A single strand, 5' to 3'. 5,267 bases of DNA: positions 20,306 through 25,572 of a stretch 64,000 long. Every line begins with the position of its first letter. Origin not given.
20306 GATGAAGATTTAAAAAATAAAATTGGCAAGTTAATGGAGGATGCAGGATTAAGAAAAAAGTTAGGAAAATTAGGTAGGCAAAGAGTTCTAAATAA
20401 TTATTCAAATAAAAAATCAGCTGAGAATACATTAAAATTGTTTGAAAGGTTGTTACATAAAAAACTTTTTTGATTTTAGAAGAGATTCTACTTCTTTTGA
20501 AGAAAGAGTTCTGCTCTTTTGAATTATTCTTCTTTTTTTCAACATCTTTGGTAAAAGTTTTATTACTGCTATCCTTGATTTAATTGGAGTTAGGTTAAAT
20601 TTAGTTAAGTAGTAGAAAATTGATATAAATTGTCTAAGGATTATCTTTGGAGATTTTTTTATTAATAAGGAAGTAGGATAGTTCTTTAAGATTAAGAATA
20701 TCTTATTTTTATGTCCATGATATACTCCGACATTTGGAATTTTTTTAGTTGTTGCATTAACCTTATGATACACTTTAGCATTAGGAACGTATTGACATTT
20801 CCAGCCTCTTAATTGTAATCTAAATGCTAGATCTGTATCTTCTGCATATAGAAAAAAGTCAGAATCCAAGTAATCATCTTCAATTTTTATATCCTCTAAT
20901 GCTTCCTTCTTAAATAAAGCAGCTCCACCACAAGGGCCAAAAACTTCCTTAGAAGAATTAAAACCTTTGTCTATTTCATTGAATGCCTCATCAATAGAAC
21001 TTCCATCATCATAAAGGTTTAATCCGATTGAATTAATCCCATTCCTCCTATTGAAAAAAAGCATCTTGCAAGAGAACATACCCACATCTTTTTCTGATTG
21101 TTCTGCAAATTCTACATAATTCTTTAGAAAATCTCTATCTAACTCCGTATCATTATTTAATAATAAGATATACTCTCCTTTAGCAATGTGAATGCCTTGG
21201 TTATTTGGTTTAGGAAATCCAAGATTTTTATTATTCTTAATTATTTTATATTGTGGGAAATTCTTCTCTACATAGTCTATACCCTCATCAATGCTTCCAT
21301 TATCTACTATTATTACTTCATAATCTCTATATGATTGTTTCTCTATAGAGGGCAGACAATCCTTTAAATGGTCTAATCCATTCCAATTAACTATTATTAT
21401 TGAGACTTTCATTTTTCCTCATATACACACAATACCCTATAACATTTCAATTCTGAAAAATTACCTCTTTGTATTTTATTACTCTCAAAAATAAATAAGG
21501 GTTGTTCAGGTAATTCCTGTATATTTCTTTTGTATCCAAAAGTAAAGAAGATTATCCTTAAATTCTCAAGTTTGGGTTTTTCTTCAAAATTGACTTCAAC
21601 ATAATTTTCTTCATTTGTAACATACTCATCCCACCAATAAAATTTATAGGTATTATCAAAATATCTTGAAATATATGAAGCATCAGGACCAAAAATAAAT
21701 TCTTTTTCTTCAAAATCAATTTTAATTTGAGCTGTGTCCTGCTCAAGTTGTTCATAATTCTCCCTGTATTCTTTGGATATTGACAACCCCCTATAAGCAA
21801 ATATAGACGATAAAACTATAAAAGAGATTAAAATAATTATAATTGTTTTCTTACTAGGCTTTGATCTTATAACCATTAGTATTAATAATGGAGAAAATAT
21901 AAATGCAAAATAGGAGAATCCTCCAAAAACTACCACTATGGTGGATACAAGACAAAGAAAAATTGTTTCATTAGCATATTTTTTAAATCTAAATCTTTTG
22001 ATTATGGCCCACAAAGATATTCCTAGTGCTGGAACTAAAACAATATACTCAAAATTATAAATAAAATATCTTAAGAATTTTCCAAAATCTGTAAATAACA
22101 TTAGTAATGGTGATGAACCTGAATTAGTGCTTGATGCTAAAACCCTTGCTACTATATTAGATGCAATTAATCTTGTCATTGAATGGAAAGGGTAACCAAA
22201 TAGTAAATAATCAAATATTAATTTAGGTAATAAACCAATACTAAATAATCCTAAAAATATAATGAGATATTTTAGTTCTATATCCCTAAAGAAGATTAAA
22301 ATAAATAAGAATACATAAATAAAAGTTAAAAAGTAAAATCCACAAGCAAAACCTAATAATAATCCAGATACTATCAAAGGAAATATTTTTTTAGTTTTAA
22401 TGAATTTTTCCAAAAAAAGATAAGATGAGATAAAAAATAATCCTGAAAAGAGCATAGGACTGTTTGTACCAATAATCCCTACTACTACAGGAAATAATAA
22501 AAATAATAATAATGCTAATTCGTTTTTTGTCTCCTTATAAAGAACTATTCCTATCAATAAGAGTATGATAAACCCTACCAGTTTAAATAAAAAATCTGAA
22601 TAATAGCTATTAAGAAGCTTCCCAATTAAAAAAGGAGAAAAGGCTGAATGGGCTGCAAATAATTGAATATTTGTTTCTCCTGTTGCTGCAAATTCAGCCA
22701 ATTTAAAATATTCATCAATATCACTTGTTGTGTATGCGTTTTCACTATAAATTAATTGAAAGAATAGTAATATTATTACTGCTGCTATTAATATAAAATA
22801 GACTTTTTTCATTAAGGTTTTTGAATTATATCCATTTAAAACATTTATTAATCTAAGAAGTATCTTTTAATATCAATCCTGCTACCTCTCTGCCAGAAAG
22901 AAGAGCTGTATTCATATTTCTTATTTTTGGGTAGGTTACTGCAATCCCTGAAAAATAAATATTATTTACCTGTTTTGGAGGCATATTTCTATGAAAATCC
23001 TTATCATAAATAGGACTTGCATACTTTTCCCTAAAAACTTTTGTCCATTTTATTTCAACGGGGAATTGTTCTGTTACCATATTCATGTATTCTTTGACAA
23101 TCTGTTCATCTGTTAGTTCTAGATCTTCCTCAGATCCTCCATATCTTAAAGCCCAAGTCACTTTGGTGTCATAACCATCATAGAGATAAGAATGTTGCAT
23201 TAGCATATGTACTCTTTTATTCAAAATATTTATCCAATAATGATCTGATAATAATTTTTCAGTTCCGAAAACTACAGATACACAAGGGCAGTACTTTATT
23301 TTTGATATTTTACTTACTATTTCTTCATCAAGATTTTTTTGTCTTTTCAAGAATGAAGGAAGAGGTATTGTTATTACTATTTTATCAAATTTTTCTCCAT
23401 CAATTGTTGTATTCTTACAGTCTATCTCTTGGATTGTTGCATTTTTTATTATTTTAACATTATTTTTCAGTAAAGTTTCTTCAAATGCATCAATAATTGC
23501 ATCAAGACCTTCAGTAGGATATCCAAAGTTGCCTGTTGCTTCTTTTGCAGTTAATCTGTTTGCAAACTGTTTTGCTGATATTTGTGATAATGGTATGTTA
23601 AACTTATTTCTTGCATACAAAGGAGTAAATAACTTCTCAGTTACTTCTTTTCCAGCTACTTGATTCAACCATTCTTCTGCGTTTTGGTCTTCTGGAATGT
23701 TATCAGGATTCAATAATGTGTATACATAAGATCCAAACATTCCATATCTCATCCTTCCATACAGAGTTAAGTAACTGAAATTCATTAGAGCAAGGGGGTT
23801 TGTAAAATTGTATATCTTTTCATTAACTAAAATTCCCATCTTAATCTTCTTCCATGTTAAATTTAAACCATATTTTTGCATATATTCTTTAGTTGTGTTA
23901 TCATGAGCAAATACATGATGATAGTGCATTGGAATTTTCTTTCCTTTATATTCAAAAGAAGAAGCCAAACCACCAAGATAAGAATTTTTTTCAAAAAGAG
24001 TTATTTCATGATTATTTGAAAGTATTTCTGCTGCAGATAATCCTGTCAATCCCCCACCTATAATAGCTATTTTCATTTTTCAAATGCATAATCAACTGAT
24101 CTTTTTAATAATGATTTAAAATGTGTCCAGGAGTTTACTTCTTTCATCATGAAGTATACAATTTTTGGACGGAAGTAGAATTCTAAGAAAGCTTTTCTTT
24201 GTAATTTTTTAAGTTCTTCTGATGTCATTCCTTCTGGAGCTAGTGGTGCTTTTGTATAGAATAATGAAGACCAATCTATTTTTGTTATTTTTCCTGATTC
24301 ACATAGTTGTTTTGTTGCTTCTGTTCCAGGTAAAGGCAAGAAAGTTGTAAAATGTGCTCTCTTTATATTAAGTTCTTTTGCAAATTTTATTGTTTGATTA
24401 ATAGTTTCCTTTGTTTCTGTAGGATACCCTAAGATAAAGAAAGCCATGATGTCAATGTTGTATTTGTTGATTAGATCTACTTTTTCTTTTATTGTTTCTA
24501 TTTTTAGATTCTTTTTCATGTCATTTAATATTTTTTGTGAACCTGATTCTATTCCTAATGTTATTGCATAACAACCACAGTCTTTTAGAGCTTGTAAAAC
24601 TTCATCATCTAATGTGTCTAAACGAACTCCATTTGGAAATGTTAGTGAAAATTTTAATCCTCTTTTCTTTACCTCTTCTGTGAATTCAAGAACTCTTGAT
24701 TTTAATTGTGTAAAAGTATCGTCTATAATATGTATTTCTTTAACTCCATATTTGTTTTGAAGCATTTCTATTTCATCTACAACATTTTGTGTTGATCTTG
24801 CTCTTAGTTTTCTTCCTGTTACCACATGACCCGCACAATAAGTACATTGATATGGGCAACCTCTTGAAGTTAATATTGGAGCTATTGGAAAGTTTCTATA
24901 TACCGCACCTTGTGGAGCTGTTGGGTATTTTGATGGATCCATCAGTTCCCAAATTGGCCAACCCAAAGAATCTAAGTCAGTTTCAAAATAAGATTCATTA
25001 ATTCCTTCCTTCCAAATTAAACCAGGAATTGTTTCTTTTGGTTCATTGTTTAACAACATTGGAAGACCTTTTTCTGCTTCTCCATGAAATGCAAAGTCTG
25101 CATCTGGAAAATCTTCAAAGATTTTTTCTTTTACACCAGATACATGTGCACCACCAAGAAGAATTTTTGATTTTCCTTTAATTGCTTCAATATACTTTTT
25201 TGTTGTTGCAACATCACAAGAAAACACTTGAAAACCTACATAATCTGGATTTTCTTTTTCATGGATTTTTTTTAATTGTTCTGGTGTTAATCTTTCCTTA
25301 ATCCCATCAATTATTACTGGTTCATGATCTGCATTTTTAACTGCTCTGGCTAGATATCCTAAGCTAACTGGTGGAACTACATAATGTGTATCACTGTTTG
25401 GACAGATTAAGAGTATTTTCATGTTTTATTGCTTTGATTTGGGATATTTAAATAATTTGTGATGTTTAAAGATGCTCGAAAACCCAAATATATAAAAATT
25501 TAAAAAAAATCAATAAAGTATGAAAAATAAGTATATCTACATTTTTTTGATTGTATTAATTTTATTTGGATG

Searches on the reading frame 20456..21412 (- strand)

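Call 70: search_protein_families(library=pfam, proteins=[window:20456-21412:-], max_evalue=0.0001)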
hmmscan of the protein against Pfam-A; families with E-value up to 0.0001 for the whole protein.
window:20456-21412:- (319 aa): 3 families
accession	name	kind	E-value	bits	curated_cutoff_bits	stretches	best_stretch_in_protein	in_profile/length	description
PF00535.33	Glycos_transf_2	-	2.5e-24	86.5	23.3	1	4-175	1-167/168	Glycosyl transferase family 2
PF13641.12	Glyco_tranf_2_3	-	2.4e-16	60.9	27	1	3-220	3-215/230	Glycosyltransferase like family 2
PF13632.12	Glyco_trans_2_3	-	1.2e-14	55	27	1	81-222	1-129/198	Glycosyl transferase family group 2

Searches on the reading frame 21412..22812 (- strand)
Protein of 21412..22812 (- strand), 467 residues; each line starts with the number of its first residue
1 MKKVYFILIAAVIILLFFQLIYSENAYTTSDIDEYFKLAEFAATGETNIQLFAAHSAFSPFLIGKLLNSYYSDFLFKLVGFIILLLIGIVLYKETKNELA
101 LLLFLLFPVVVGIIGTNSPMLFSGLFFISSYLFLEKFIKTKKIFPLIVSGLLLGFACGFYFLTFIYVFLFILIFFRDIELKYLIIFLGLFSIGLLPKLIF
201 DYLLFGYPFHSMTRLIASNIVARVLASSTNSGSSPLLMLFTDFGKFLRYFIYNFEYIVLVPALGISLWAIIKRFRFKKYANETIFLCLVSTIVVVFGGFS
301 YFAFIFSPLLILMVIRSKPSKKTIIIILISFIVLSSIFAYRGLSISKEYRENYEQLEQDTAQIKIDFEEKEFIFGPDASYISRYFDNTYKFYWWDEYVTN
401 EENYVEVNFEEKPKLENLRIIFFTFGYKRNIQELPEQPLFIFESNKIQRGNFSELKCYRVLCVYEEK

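Call 6: search_protein_families(library=pfam, proteins=[window:21412-22812:-], max_evalue=0.001)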
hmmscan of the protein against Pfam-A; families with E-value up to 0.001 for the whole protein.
window:21412-22812:- (467 aa): 1 family
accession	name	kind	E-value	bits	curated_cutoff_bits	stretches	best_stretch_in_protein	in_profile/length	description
PF09913.15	DUF2142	-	0.00015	21.1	30.1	0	64-189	118-249/395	Predicted membrane protein (DUF2142)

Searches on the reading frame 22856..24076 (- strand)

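Call 8: search_protein_families(library=pfam, proteins=[window:22856-24076:-], max_evalue=0.001)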
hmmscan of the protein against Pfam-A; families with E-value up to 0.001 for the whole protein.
window:22856-24076:- (407 aa): 6 families
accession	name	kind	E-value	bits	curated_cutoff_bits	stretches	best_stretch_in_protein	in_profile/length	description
PF01593.30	Amino_oxidase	-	2.7e-24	86.7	19.8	1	10-403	1-443/443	Flavin containing amine oxidoreductase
PF13450.12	NAD_binding_8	-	1.2e-11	45.2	21.9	1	5-67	1-66/68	NAD(P)-binding Rossmann-like domain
PF01266.30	DAO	-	1.8e-07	31.5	27.9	1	2-40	1-40/353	FAD dependent oxidoreductase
PF00070.33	Pyr_redox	-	6e-06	27.1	22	0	2-34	1-34/82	Pyridine nucleotide-disulphide oxidoreductase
PF07992.20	Pyr_redox_2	-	0.00014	21.9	26.1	0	1-36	1-39/291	Pyridine nucleotide-disulphide oxidoreductase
PF12831.13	FAD_oxidored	-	0.0005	19.9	27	0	3-40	2-40/416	FAD dependent oxidoreductase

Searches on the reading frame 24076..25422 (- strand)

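Call 70: search_protein_families(library=pfam, proteins=[window:24076-25422:-], max_evalue=0.0001)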
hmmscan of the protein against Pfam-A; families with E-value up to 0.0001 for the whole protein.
window:24076-25422:- (449 aa): 2 families
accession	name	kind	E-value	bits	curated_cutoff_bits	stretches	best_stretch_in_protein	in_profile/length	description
PF04055.27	Radical_SAM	-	1.2e-26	94.3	29.5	1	184-348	2-166/166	Radical SAM superfamily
PF02310.24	B12-binding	-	2.7e-12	47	32.1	1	13-121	9-118/121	B12 binding domain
